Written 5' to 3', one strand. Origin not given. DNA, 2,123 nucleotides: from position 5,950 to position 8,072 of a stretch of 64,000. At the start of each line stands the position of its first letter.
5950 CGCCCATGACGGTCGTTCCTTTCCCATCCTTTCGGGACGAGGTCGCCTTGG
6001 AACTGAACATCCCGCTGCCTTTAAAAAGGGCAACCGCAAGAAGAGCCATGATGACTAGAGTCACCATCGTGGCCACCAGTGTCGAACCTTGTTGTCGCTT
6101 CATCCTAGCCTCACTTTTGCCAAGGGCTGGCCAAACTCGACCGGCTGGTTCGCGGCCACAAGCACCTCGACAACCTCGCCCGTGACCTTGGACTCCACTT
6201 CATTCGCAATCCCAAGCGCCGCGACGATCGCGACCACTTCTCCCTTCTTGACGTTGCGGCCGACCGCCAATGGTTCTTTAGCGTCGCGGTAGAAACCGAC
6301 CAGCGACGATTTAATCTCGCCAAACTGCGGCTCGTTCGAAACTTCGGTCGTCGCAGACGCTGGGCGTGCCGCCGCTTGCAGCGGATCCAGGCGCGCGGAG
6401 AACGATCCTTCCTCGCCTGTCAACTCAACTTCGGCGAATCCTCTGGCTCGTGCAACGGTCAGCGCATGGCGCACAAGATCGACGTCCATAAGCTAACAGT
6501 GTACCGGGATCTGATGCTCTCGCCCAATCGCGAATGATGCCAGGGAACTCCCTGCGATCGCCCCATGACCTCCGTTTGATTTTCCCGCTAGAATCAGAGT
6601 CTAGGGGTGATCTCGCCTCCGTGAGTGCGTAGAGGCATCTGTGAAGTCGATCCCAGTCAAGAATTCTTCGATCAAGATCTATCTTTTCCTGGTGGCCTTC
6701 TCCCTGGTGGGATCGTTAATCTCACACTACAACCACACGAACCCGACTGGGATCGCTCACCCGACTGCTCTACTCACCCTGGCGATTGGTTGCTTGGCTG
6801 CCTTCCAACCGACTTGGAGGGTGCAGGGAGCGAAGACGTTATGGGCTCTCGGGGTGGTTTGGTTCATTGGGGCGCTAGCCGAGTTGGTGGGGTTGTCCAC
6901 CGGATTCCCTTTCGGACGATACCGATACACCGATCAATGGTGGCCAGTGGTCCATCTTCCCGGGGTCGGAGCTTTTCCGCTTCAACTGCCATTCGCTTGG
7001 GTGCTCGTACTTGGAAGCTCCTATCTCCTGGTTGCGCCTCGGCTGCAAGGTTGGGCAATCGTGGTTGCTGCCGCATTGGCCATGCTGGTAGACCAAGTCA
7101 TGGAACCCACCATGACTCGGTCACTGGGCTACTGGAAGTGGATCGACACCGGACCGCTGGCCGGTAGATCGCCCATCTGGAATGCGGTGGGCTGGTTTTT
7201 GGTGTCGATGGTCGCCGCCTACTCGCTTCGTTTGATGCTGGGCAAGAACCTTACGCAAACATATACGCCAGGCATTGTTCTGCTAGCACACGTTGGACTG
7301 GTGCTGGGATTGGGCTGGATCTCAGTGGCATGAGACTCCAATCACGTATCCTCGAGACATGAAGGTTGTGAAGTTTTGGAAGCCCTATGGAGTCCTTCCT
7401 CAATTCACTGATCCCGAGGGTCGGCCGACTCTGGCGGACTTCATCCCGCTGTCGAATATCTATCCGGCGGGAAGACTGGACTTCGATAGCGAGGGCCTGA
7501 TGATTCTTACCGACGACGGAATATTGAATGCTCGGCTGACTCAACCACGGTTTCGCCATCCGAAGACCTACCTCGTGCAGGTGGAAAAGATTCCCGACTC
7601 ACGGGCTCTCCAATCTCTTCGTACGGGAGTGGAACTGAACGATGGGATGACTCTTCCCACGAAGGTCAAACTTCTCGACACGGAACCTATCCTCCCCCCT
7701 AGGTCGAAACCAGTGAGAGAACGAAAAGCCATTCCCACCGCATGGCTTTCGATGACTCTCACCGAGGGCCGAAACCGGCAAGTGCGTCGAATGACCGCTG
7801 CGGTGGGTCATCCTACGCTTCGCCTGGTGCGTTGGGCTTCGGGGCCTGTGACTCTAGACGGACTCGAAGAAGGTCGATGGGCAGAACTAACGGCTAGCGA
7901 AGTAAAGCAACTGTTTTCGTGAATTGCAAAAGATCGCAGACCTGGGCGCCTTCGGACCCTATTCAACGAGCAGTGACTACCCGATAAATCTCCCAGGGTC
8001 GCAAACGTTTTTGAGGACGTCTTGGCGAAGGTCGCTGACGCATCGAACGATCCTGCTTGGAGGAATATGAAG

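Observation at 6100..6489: BCCP encoded upstream of accC lacks the biotinyl-lysine (AMKM replaced by ALGI)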

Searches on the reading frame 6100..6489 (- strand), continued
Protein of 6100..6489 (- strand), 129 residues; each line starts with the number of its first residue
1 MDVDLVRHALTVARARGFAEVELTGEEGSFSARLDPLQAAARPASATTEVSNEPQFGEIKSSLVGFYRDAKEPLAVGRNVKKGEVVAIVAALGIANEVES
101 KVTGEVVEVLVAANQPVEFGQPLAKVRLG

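Call 71: search_protein_families(library=pfam, proteins=[L017:10686-11438:+, L031:9992-10390:+, P0389], max_evalue=0.01)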
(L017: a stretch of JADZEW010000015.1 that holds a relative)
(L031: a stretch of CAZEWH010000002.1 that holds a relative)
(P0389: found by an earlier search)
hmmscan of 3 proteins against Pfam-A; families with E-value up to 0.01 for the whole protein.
L017:10686-11438:+ (251 aa): 1 family
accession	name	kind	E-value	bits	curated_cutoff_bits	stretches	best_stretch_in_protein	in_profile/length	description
PF01255.24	Prenyltransf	-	2.5e-82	276.1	27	1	32-248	1-219/219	Putative undecaprenyl diphosphate synthase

L031:9992-10390:+ (133 aa): 2 families
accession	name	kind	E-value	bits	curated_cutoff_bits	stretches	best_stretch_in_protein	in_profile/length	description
PF00364.28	Biotin_lipoyl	-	1.3e-06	28.6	22.1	1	82-129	25-72/73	Biotin-requiring enzyme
PF13533.13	Biotin_lipoyl_2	-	2.5e-05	24.4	29.8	1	101-130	2-31/32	Biotin-lipoyl like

P0389 (127 aa): 1 family
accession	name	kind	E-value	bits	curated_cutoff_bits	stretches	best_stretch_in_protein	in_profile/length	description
PF07963.17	N_methyl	-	0.00037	20.4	21.2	1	1-25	1-25/27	Prokaryotic N-terminal methylation motif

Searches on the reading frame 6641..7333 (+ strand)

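Call 71: search_protein_families(library=pfam, proteins=[window:6641-7333:+], max_evalue=0.01)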
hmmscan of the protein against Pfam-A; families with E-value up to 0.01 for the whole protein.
window:6641-7333:+ (230 aa): 1 family
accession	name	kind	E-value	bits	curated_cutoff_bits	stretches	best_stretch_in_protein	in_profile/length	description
PF04240.17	Caroten_synth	-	5.1e-24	85.8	25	1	47-218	6-178/209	Carotenoid biosynthesis protein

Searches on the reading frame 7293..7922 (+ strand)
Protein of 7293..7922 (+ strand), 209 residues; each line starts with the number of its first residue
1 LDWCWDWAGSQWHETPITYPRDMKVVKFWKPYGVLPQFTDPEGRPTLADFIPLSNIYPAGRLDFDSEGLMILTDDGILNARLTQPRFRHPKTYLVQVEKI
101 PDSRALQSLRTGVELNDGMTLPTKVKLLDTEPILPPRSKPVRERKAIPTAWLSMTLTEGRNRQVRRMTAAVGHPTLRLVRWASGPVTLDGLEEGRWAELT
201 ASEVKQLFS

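Call 71: search_protein_families(library=pfam, proteins=[window:7293-7922:+], max_evalue=0.01)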
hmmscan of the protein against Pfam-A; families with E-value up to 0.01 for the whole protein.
window:7293-7922:+ (209 aa): 1 family
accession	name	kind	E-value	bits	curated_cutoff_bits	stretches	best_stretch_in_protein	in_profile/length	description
PF00849.27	PseudoU_synth_2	-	3.3e-15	57.1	26.8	1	54-170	37-152/152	RNA pseudouridylate synthase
